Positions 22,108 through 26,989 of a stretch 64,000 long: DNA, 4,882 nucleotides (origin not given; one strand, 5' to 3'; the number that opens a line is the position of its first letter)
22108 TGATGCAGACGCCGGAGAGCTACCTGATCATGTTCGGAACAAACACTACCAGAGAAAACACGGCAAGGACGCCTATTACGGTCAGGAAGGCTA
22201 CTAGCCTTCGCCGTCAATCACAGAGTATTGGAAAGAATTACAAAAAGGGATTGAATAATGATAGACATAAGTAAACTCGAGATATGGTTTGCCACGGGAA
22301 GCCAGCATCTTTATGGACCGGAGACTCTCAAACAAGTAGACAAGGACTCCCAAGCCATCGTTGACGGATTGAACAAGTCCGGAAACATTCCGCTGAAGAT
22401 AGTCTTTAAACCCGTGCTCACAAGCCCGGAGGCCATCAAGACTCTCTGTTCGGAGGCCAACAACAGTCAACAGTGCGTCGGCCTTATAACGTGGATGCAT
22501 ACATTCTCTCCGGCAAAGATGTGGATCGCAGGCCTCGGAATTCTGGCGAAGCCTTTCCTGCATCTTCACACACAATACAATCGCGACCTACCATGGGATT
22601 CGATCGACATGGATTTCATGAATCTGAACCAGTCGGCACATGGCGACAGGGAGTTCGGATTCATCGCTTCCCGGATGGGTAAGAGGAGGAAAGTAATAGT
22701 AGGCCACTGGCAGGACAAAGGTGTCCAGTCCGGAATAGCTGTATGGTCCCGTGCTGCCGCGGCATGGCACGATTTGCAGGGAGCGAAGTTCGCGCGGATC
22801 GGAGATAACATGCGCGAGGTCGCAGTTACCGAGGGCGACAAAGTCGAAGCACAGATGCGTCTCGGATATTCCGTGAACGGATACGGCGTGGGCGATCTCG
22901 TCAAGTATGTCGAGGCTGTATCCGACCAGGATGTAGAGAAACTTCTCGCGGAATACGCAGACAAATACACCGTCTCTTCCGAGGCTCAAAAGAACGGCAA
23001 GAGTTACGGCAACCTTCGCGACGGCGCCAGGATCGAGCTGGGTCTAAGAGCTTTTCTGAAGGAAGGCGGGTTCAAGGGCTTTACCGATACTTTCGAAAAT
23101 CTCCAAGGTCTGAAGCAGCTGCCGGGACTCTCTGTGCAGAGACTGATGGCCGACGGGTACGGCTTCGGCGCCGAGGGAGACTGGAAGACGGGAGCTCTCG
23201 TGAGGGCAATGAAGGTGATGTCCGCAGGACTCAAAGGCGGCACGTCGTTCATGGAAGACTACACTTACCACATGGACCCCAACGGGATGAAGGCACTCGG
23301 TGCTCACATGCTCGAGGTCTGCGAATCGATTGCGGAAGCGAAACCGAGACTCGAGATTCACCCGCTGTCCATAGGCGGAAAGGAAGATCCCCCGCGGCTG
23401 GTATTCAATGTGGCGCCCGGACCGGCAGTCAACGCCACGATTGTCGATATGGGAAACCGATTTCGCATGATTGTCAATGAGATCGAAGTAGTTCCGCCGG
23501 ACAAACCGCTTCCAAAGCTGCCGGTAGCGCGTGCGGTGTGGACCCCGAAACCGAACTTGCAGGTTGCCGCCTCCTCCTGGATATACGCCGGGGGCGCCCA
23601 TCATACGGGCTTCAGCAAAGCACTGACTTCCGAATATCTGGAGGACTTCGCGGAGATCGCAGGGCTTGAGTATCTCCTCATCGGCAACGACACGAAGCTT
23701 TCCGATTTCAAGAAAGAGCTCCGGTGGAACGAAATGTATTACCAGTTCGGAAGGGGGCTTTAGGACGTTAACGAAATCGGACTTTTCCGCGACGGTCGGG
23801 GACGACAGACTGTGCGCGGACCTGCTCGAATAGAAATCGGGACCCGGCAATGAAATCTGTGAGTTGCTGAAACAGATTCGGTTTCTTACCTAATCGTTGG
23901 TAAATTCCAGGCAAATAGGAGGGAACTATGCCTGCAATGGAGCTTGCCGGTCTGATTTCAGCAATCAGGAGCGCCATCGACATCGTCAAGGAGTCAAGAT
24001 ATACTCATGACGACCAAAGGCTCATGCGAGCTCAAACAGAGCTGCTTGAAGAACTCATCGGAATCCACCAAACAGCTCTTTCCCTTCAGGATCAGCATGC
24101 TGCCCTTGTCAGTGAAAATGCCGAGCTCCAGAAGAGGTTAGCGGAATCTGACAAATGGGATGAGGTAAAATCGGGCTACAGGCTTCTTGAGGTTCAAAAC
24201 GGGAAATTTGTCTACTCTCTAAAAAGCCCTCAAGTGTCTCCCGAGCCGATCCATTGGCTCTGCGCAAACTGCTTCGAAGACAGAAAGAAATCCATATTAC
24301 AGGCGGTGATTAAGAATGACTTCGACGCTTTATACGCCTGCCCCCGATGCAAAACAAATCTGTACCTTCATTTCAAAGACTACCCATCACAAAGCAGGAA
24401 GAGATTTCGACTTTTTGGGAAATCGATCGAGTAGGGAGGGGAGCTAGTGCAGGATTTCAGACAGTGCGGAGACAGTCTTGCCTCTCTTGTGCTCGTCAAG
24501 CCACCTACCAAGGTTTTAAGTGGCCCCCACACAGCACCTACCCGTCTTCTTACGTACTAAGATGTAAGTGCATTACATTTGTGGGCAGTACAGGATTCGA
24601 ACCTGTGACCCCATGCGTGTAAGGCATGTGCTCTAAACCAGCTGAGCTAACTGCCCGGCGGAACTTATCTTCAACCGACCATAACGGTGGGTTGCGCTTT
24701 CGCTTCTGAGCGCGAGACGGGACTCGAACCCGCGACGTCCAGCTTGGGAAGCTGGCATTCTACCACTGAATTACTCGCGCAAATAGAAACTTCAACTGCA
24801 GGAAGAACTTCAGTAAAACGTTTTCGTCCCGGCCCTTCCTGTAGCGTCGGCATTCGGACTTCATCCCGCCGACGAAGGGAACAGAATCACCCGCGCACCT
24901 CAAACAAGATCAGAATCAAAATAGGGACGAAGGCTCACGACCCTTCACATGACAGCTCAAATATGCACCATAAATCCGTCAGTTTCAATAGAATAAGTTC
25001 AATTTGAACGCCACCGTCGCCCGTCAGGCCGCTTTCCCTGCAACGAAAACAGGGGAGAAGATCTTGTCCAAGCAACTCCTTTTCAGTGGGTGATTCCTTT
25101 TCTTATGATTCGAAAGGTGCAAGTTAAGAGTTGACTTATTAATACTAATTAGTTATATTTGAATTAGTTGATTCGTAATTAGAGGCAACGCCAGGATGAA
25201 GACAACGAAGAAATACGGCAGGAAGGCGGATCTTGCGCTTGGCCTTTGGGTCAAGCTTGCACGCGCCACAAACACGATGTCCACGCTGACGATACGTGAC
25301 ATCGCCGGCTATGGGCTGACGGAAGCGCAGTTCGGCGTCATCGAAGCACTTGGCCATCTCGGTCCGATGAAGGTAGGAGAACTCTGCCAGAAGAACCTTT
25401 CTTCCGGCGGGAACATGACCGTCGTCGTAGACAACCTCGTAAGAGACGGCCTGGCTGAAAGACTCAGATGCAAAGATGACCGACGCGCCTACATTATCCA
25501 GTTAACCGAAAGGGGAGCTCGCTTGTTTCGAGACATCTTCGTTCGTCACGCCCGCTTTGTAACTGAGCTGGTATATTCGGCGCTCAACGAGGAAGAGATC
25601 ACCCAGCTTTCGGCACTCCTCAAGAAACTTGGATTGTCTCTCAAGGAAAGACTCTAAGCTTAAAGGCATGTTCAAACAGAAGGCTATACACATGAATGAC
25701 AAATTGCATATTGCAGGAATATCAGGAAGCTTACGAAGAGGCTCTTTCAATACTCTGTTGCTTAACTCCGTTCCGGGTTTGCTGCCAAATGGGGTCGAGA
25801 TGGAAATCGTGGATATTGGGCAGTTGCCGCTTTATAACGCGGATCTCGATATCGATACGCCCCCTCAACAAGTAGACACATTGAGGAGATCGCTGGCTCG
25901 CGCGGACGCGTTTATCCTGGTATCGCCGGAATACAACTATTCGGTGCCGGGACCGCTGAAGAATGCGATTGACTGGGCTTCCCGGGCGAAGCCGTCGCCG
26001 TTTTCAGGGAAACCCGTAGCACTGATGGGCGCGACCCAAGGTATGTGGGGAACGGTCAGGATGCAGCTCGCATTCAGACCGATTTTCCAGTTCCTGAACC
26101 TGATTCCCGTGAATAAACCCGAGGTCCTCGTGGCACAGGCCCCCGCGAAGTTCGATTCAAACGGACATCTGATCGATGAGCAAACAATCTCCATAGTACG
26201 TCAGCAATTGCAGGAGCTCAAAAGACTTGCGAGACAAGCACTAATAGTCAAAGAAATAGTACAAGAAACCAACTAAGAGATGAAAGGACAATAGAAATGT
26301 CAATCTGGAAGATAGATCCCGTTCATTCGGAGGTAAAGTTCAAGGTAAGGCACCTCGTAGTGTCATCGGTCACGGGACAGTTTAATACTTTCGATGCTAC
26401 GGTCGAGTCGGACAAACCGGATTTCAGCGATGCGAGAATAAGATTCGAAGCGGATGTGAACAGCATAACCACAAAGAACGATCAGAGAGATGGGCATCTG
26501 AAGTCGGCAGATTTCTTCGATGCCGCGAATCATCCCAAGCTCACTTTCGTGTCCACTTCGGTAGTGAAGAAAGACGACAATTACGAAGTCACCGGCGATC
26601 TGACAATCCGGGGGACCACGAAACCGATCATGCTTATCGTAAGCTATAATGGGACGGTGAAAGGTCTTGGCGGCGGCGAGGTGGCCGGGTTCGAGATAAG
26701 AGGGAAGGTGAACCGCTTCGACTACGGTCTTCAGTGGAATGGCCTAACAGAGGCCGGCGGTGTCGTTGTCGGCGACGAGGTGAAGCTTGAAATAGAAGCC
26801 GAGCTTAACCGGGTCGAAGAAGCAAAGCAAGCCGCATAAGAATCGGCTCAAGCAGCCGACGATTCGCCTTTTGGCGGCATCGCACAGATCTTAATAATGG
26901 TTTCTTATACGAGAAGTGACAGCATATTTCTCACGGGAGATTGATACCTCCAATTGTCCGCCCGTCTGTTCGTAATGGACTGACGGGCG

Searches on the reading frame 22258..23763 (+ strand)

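Call 51: search_protein_families(library=pfam, proteins=[window:22258-23763:+], max_evalue=0.00001)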
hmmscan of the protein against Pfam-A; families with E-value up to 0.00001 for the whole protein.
window:22258-23763:+ (501 aa): 3 families
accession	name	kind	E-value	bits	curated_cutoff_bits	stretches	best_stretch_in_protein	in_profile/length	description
PF02610.21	AraA_N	-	2.3e-85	284.9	24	1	8-173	2-167/168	L-arabinose isomerase N-terminal domain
PF24856.1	AraA_central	-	9.2e-69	231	24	1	177-324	1-148/148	L-arabinose isomerase central domain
PF11762.14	Arabinose_Iso_C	-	5.7e-68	227.6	25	1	328-471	1-144/144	L-arabinose isomerase C-terminal domain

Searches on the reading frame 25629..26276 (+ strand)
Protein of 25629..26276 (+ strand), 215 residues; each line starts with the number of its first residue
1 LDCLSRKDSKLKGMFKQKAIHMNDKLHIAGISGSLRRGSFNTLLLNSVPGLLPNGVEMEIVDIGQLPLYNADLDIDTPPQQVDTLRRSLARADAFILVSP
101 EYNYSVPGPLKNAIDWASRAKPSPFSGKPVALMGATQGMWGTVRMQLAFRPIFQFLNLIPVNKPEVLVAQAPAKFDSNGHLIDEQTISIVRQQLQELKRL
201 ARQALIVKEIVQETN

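Call 7: search_protein_families(library=pfam, proteins=[window:25629-26276:+], max_evalue=0.001)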
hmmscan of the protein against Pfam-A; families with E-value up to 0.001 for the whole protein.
window:25629-26276:+ (215 aa): 2 families
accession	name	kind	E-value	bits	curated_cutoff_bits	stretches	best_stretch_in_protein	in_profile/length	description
PF03358.20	FMN_red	-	1.9e-40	138.4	24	1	27-171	2-150/152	NADPH-dependent FMN reductase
PF02525.22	Flavodoxin_2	-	7.3e-07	29.5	27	1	52-139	32-137/198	Flavodoxin-like fold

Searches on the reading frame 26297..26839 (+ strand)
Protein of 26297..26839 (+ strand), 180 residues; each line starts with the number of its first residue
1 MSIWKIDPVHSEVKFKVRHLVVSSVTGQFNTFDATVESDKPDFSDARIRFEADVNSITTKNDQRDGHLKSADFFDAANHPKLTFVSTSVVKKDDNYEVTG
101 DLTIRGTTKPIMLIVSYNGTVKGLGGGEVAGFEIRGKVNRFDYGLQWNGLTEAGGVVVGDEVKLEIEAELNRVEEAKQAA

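Call 7: search_protein_families(library=pfam, proteins=[window:26297-26839:+], max_evalue=0.001)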
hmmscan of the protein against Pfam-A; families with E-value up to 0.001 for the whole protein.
window:26297-26839:+ (180 aa): 1 family
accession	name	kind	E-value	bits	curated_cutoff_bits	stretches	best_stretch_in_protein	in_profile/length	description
PF04264.18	YceI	-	1.8e-51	174.9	23.7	1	4-169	1-149/150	YceI-like domain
